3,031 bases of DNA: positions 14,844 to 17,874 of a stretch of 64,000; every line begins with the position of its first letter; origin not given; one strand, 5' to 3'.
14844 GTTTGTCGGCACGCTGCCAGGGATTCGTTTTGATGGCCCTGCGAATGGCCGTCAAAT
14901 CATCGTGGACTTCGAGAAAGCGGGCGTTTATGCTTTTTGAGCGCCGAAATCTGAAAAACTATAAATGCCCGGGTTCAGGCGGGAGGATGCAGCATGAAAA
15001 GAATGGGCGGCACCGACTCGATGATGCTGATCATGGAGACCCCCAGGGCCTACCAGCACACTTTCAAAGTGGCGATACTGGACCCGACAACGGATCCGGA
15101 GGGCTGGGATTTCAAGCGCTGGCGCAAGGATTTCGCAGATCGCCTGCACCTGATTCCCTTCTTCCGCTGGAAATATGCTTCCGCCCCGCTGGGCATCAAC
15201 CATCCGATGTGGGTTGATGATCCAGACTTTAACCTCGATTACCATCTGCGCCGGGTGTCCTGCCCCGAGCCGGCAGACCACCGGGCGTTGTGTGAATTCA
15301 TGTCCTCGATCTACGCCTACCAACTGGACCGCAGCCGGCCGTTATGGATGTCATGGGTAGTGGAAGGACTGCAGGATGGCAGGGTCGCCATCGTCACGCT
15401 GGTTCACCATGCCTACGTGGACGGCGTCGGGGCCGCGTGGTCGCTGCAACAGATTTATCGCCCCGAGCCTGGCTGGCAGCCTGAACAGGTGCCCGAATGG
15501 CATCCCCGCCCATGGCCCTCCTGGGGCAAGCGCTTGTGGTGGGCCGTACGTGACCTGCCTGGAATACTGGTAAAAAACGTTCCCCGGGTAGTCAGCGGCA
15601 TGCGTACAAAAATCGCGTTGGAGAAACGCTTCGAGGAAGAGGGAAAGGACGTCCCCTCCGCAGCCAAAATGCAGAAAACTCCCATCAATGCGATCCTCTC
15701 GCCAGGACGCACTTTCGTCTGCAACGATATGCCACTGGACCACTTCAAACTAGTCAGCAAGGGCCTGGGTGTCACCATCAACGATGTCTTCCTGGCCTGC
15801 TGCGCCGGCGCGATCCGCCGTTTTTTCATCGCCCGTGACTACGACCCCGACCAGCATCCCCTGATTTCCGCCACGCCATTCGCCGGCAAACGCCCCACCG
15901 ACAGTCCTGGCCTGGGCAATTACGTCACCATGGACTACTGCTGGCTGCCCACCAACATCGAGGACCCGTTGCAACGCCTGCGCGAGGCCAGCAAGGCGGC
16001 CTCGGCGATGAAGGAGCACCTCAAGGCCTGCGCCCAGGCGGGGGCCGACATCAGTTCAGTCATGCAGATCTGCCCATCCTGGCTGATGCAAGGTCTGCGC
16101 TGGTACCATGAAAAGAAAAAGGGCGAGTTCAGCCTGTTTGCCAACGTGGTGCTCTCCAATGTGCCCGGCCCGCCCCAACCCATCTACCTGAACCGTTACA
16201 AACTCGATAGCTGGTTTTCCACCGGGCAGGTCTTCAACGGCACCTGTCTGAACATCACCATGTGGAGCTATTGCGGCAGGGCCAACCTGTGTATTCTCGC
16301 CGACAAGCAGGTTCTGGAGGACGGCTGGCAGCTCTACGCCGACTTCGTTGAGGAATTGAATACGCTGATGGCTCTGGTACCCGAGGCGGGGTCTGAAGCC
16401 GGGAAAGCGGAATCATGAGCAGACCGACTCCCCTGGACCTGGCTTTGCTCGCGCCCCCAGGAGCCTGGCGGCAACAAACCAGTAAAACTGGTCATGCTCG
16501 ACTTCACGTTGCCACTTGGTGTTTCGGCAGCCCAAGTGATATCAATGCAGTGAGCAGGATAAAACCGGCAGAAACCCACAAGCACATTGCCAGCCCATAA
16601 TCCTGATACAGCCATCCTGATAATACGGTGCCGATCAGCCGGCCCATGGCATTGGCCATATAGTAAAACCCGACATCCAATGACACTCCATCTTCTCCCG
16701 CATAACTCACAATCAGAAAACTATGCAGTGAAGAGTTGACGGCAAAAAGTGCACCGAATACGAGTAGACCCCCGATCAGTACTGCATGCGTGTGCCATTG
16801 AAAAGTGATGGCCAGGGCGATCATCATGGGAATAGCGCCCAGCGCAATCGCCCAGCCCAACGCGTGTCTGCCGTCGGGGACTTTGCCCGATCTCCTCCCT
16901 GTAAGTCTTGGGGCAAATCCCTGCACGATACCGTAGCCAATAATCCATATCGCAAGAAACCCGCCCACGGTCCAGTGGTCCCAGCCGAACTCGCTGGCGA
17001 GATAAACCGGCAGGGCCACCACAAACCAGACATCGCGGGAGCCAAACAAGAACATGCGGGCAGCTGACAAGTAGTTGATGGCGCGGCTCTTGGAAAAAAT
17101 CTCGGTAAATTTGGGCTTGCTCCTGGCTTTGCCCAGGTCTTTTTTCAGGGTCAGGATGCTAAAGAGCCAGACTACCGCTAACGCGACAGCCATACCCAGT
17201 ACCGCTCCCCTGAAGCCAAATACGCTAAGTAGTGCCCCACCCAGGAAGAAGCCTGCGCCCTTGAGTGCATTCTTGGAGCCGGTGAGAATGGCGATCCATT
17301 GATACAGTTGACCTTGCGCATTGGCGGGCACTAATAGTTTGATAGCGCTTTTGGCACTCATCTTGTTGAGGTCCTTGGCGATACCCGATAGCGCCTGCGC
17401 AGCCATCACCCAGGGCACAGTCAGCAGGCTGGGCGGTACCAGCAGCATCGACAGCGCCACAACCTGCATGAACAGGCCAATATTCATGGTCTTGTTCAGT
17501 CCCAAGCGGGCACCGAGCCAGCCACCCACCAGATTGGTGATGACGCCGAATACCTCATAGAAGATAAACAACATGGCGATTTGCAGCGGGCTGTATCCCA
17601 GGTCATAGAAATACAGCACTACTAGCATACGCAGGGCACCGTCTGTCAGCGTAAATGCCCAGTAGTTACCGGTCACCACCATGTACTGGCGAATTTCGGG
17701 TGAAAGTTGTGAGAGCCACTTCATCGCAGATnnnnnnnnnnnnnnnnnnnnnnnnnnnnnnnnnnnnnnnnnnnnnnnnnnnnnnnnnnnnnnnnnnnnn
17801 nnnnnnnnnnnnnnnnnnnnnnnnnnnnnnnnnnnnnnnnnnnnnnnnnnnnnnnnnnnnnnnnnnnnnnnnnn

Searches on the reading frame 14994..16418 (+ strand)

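Call 11: search_protein_families(library=pfam, proteins=[window:14994-16418:+], max_evalue=0.001)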
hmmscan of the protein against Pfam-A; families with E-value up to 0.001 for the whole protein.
window:14994-16418:+ (474 aa): 2 families
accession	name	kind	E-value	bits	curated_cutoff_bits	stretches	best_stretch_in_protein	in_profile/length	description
PF03007.21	WS_DGAT_cat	-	4.8e-68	230.2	23.6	1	4-266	1-263/263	Wax ester synthase/diacylglycerol acyltransferase catalytic domain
PF06974.18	WS_DGAT_C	-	6.6e-25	88.3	20.7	1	308-458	2-144/145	WS/DGAT C-terminal domain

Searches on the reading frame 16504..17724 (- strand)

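Call 11: search_protein_families(library=pfam, proteins=[window:16504-17724:-], max_evalue=0.001)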
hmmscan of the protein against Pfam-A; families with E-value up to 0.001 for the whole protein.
window:16504-17724:- (406 aa): 1 family
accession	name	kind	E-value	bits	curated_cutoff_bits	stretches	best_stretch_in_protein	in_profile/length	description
PF07690.21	MFS_1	-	1.8e-25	90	33.4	2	22-344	6-325/347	Major Facilitator Superfamily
